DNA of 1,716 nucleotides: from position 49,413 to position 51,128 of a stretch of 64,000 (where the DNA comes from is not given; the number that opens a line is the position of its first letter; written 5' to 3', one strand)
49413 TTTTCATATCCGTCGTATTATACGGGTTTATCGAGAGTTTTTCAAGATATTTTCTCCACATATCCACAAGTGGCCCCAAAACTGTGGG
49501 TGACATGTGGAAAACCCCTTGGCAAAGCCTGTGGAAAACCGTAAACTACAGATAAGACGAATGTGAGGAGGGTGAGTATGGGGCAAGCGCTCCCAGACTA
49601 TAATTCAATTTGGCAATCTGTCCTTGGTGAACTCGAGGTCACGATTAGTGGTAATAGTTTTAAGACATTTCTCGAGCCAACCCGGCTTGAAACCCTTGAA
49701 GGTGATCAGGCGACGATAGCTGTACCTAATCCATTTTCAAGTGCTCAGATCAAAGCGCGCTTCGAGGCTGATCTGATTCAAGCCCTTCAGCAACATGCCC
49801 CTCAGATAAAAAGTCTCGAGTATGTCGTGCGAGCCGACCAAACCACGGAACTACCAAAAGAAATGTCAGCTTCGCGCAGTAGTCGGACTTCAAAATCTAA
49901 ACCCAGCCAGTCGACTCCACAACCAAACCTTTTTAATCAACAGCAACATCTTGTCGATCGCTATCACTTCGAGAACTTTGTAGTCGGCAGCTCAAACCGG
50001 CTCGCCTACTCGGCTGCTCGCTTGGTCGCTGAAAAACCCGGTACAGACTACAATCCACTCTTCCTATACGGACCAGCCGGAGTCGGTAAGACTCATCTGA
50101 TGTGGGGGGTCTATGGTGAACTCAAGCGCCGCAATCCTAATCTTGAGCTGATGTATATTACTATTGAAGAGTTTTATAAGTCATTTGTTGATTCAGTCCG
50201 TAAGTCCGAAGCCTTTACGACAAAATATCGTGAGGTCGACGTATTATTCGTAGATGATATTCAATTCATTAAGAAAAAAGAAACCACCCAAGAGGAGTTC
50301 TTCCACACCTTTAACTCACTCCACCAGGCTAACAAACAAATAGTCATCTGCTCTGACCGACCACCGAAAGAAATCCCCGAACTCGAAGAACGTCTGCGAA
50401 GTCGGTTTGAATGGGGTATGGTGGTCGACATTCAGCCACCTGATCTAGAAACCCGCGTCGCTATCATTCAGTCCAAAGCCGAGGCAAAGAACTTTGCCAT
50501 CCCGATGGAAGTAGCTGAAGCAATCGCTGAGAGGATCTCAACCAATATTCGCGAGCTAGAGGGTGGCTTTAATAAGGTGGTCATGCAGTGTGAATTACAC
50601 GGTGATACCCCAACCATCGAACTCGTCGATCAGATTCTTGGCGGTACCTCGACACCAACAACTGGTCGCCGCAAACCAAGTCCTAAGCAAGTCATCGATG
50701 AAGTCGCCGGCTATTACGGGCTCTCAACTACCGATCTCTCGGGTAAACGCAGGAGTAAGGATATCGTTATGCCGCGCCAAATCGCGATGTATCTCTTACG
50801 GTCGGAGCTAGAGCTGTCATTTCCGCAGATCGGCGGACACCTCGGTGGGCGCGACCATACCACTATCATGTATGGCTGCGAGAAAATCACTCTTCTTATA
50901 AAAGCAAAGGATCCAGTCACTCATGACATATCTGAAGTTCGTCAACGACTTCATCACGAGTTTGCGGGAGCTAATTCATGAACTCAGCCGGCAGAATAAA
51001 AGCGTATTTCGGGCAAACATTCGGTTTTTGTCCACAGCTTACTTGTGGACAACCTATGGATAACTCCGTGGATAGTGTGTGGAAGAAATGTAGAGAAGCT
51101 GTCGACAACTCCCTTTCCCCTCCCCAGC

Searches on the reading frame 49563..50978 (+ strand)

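Call 81: search_protein_families(library=pfam, proteins=[window:49563-50978:+], max_evalue=0.00001)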
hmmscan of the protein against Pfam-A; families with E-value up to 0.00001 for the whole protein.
window:49563-50978:+ (472 aa): 5 families
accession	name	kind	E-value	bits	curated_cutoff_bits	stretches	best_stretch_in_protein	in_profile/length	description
PF00308.24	Bac_DnaA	-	3.5e-64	216.3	23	1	132-289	3-162/162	Bacterial DnaA ATPAse domain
PF08299.17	Bac_DnaA_C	-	1.8e-26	92.4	31.5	1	375-442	2-69/69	Bacterial dnaA protein helix-turn-helix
PF11638.13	DnaA_N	-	7.3e-10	38.9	24.6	1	14-76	1-64/65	DnaA N-terminal domain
PF00004.35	AAA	-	1.9e-08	35.3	21.2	1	167-283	2-124/131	ATPase family associated with various cellular activities (AAA)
PF13173.12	AAA_14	-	8.6e-06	26.2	27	0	164-248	3-86/129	AAA domain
